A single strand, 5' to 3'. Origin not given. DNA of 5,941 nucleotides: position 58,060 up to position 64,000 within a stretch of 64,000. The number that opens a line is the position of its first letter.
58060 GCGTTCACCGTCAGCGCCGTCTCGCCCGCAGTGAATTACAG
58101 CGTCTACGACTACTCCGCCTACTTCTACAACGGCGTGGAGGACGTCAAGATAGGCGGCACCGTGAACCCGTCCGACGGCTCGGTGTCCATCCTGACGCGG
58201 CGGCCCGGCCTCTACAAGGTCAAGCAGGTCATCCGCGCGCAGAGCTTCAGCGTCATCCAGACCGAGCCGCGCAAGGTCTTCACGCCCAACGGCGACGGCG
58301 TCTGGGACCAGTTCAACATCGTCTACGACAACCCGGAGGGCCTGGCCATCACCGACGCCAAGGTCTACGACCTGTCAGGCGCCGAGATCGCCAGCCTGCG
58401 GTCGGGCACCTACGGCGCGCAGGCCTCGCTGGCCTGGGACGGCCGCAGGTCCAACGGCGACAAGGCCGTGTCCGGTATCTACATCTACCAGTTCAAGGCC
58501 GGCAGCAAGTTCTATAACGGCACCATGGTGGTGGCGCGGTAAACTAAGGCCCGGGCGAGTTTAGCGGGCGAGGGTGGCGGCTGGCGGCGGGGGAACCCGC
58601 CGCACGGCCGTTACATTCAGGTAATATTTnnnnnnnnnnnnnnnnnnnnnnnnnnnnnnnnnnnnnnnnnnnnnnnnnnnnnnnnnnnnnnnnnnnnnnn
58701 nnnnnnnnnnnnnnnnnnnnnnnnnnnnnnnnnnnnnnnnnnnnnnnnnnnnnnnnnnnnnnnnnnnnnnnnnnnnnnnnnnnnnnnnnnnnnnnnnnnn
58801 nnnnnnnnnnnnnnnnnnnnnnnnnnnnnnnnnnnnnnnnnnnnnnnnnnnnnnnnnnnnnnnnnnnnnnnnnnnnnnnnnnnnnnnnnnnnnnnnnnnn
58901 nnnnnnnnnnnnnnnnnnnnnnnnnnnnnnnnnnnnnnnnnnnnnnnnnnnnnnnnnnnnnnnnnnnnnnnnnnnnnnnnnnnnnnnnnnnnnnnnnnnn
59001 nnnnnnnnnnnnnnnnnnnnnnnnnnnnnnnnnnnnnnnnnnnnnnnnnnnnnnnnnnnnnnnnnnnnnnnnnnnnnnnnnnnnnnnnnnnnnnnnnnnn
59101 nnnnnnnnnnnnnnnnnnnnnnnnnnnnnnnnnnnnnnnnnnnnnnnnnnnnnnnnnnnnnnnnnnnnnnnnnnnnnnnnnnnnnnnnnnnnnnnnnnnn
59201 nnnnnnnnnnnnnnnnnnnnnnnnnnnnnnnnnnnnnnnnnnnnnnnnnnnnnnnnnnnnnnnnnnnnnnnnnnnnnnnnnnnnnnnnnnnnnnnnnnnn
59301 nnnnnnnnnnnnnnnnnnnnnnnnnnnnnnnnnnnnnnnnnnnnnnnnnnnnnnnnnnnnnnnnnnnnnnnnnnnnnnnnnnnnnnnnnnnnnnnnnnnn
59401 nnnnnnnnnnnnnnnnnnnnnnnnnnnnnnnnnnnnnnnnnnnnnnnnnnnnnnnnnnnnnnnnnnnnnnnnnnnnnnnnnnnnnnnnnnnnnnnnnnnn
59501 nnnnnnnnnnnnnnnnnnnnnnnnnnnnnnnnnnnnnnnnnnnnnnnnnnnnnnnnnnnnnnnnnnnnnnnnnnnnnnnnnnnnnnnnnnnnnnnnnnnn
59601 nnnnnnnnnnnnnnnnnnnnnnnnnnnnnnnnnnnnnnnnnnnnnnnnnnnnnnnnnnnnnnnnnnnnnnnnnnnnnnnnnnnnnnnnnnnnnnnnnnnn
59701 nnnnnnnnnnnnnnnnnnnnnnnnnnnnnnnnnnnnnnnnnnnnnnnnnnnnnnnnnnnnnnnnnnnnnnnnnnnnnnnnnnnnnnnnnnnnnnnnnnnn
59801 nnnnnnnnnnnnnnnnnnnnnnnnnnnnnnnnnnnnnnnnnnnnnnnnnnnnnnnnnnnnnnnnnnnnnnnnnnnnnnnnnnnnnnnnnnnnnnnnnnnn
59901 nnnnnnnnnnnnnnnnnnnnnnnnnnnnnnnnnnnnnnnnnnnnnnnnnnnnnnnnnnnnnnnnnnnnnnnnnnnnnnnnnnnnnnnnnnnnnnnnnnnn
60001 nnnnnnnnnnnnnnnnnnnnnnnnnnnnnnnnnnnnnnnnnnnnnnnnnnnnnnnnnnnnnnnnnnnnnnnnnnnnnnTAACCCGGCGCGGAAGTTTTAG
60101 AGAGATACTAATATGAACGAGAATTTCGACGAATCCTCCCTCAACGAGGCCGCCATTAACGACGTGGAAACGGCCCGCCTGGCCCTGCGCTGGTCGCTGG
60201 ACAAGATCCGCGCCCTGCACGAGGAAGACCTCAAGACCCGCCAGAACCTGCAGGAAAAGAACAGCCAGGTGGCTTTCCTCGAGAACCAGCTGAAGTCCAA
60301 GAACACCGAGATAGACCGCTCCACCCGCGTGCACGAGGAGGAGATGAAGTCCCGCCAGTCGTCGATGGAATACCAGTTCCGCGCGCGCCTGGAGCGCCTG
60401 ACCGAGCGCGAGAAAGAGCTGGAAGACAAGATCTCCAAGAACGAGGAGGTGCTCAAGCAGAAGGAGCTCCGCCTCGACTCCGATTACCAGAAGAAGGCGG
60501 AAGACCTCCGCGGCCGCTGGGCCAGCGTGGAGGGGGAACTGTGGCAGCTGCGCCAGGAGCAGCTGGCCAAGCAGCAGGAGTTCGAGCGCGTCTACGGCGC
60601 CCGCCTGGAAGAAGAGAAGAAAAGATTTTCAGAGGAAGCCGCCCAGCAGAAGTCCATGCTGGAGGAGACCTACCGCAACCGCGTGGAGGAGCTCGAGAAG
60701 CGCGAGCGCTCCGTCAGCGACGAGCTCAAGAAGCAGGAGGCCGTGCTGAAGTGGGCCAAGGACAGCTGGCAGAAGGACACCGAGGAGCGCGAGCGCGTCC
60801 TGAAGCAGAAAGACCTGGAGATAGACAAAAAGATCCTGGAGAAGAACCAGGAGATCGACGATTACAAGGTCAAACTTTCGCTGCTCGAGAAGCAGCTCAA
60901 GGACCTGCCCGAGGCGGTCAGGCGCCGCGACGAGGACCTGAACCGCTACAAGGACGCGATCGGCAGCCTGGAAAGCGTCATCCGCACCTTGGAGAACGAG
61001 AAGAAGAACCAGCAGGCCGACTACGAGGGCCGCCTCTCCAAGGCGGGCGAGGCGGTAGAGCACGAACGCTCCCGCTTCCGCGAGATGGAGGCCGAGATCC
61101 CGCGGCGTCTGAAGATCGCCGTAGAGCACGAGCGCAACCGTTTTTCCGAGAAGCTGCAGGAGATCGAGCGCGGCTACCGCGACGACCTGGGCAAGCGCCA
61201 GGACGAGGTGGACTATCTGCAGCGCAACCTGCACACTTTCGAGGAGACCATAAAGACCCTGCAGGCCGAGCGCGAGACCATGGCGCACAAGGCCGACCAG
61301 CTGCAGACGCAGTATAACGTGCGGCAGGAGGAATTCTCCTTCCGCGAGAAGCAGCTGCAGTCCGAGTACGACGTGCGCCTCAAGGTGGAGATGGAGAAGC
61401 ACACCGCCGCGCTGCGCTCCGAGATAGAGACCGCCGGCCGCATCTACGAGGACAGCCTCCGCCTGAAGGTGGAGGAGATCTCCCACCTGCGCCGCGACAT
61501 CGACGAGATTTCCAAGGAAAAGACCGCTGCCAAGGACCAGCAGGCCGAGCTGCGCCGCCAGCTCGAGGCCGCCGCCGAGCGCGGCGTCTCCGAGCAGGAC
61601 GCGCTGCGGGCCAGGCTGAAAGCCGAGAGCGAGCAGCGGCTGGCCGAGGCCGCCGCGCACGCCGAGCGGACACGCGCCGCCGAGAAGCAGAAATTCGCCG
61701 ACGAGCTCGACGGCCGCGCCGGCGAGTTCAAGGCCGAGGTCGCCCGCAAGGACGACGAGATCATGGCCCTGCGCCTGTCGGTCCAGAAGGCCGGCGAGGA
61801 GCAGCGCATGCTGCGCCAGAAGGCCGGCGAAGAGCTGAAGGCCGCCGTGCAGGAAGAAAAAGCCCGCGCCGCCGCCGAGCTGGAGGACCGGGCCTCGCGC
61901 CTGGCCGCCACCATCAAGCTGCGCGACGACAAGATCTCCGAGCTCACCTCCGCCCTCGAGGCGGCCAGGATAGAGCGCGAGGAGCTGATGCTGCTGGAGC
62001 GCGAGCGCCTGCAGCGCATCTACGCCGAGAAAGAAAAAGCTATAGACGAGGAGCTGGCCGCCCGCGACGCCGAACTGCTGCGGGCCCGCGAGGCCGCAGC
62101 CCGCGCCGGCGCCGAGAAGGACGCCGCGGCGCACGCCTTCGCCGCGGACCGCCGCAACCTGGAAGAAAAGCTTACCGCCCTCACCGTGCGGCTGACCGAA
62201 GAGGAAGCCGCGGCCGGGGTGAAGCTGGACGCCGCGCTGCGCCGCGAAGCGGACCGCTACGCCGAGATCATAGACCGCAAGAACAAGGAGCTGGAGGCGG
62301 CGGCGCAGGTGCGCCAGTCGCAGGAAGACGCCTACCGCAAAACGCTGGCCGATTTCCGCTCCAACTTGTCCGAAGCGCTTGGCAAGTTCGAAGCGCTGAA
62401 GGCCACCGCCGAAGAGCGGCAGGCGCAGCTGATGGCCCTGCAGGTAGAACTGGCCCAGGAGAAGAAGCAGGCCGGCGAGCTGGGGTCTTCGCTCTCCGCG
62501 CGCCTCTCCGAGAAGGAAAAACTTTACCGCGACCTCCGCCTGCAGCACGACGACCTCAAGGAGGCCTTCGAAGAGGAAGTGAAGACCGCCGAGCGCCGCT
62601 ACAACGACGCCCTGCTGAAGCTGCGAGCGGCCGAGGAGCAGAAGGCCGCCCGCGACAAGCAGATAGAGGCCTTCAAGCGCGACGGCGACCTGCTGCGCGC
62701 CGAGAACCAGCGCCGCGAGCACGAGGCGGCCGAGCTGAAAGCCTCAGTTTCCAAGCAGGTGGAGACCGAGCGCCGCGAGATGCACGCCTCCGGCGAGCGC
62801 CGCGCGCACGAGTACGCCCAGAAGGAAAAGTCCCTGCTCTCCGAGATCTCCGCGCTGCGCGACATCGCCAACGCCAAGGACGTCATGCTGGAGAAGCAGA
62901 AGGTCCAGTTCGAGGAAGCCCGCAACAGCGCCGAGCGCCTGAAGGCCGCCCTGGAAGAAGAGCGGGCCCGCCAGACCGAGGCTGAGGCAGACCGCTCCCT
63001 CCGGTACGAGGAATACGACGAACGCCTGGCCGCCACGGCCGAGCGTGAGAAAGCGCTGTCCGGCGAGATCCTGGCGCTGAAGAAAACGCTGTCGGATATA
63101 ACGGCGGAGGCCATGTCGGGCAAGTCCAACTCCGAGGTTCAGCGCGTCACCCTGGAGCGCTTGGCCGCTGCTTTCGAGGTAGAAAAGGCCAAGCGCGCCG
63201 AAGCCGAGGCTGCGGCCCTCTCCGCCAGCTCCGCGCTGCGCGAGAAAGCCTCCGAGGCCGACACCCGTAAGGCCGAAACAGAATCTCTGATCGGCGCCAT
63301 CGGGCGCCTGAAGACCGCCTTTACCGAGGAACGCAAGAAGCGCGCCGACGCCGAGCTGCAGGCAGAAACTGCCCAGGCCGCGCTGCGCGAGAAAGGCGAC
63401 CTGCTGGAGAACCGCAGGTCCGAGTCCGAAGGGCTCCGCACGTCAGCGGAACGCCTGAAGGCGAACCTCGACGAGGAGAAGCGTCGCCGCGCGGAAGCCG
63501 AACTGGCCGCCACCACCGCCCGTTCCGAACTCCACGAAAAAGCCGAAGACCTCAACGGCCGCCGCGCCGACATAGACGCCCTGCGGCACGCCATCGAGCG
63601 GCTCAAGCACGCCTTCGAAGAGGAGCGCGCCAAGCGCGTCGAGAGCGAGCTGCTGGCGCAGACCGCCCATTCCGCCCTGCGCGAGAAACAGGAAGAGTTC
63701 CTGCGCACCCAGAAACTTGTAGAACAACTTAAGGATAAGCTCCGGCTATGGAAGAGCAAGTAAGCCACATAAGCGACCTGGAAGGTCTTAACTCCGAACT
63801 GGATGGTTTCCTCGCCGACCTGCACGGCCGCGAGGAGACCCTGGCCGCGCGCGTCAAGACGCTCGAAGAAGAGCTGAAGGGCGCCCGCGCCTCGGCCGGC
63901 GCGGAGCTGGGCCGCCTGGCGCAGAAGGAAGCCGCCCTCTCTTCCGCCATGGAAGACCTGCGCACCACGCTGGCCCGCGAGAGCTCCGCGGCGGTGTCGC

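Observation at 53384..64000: Sigma-54-driven cluster of five co-directional genes of unknown function encoding a fibre, a CTD-bearing protein, a peptidoglycan-tethered barrel and giant coiled coils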

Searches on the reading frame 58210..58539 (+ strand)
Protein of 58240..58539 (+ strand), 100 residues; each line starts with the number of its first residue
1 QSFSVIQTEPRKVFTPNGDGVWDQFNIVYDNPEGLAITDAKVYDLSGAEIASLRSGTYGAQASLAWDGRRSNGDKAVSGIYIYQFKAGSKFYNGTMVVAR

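Call 56: search_solved_structures(query=window:58240-58539:+, max_evalue=10, show_alignments=3)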
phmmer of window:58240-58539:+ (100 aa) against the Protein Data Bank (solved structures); distinct sequences matched with E-value up to 10: 4.
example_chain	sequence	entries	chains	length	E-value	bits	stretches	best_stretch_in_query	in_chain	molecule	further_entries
3kif_A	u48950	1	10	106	0.12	16.2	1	18-46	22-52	5-bladed beta-propeller lectin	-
3osv_A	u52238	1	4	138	0.32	14.8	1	29-86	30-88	Flagellar basal-body rod modification protein FlgD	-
3c12_A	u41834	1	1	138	0.78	13.6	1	41-81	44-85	Flagellar protein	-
6za2_A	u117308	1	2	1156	0.87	13.4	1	24-87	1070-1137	Por secretion system protein porU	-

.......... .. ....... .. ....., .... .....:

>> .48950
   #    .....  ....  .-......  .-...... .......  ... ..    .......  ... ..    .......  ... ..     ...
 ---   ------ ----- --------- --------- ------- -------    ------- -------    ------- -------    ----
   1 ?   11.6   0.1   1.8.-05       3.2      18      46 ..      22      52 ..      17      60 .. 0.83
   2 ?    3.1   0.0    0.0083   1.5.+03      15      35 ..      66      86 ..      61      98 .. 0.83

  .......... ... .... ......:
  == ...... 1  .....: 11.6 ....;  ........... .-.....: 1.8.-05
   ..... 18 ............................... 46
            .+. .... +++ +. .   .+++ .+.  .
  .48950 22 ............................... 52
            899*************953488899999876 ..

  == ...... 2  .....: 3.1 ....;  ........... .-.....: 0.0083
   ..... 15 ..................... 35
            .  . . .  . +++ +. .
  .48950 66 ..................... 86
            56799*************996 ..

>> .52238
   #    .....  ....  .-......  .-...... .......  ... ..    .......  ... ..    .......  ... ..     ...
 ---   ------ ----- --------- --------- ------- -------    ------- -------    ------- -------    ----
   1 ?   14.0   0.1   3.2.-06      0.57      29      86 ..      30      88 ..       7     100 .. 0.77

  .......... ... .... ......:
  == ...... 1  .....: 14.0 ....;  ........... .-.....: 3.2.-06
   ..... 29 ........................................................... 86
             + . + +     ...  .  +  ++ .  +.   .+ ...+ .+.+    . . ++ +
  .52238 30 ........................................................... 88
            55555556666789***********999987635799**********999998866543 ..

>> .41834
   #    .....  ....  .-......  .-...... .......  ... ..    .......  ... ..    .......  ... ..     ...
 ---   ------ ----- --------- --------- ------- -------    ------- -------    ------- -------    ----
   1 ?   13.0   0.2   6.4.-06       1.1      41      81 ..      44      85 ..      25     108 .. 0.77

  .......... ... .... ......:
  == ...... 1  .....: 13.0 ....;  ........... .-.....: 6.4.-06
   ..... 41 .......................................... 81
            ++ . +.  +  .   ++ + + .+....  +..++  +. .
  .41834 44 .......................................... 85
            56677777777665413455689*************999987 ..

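Call 80: search_protein_families(library=ncbifam, alignment_id=A5, max_evalue=0.01)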
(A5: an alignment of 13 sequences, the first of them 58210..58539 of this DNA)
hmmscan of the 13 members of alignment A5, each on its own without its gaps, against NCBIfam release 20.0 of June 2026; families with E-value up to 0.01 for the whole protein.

A. member 1, window:58210-58539:+ (110 aa): 4 families
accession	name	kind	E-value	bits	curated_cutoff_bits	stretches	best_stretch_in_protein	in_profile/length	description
TIGR04131.1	Bac_Flav_CTERM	domain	1.4e-05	25.1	35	1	21-99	4-73/85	T9SS type B sorting domain-containing protein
NF033707.1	T9SS_sortase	equivalog_domain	2.7e-05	22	420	1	34-100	1011-1080/1095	type IX secretion system sortase PorU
TIGR04183.1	Por_Secre_tail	domain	0.00038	20.4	23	1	33-101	7-64/72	T9SS type A sorting domain-containing protein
NF053608.1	Lsa66_OmpA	equivalog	0.0027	16.2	700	0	56-104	187-235/581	fibronectin-binding adhesin Lsa66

B. families by the number of members that match (of 13 scanned): 12 families
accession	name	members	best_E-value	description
TIGR04183.1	Por_Secre_tail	12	2.5e-07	T9SS type A sorting domain-containing protein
NF033707.1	T9SS_sortase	9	8.1e-07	type IX secretion system sortase PorU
NF009453.0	PRK12813.1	9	9.4e-05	flagellar basal body rod modification protein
TIGR04131.1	Bac_Flav_CTERM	8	1.1e-10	T9SS type B sorting domain-containing protein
NF052228.1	T9SS_PorZ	7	4.9e-15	type IX secretion system anionic LPS delivery protein PorZ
NF005176.1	PRK06655.1-1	6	4.4e-10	flagellar hook assembly protein FlgD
NF053608.1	Lsa66_OmpA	6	4e-05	fibronectin-binding adhesin Lsa66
NF009276.0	PRK12633.1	2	5.4e-06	flagellar basal body rod modification protein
NF009452.0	PRK12812.1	2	2.4e-05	flagellar basal body rod modification protein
NF052323.1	T9SSA_dep_M6i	2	4.2e-05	T9SS-dependent M6-like inactivated metalloprotease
NF009277.0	PRK12634.1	2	0.00067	flagellar basal body rod modification protein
NF033708.1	T9SS_Cterm_ChiA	1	0.0057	T9SS sorting signal type C domain-containing protein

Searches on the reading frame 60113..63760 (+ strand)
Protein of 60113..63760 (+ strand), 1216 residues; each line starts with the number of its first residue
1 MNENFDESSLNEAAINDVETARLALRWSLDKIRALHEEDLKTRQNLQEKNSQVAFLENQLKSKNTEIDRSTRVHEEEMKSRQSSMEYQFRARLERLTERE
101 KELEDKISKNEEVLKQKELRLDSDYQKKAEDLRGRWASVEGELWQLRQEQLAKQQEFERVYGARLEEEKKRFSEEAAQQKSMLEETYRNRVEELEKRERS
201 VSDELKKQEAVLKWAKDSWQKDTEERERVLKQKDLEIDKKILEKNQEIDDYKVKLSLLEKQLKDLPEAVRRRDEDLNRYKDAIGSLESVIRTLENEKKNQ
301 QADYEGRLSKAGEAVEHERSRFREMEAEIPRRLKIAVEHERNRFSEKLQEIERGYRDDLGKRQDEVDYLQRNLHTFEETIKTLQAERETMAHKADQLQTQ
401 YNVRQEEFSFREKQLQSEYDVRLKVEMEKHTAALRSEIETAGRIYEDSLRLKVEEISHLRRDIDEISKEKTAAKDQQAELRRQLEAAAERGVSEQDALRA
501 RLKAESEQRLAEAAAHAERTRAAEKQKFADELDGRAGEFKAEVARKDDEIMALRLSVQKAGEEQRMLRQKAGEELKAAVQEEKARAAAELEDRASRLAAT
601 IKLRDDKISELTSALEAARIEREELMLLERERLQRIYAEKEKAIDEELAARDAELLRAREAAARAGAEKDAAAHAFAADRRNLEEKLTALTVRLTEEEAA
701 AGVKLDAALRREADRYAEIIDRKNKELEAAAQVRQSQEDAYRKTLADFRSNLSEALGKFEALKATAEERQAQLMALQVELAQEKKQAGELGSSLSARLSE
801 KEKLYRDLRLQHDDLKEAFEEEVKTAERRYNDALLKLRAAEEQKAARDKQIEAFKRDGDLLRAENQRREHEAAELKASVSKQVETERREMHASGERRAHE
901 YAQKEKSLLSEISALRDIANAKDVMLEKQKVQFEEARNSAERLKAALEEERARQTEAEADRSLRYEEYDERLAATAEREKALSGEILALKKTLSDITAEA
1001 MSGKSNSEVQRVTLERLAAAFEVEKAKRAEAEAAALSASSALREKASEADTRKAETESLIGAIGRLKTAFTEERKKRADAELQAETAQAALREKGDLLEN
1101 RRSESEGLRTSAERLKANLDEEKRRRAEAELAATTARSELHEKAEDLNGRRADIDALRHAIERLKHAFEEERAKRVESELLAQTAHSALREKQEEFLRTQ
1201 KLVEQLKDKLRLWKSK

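Call 6: search_protein_families(library=pfam, proteins=[window:60113-63760:+], max_evalue=0.01)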
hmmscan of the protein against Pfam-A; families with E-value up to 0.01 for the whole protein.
window:60113-63760:+ (1216 aa): 0 families

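Call 7: search_protein_families(library=ncbifam, proteins=[window:60113-63760:+], max_evalue=0.01)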
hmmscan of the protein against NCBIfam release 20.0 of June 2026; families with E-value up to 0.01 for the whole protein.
window:60113-63760:+ (1216 aa): 1 family
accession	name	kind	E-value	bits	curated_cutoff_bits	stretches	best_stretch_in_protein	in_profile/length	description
TIGR02168.1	SMC_prok_B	equivalog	0.00012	20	567.35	2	150-434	674-962/1181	chromosome segregation protein SMC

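Call 82: search_solved_structures(query=window:60113-63760:+, max_evalue=0.001)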
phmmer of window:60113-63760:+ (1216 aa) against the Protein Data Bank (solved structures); distinct sequences matched with E-value up to 0.001: 0.

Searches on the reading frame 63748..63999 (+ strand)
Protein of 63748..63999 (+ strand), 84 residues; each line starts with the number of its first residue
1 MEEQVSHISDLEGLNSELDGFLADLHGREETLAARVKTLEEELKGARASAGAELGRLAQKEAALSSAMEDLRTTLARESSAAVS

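Call 6: search_protein_families(library=pfam, proteins=[window:63748-63999:+], max_evalue=0.01)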
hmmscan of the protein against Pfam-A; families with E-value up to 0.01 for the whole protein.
window:63748-63999:+ (84 aa): 1 family
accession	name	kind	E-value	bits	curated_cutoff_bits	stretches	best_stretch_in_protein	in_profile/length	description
PF16526.10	CLZ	-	0.0013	19.5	26.7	0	2-42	30-71/71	C-terminal leucine zipper domain of cyclic nucleotide-gated channels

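Call 7: search_protein_families(library=ncbifam, proteins=[window:63748-63999:+], max_evalue=0.01)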
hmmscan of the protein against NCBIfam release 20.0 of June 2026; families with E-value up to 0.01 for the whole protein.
window:63748-63999:+ (84 aa): 1 family
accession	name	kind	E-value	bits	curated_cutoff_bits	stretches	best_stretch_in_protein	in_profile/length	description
NF047362.1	CT392_fam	equivalog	0.0043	16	160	1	6-76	96-166/383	CT392 family protein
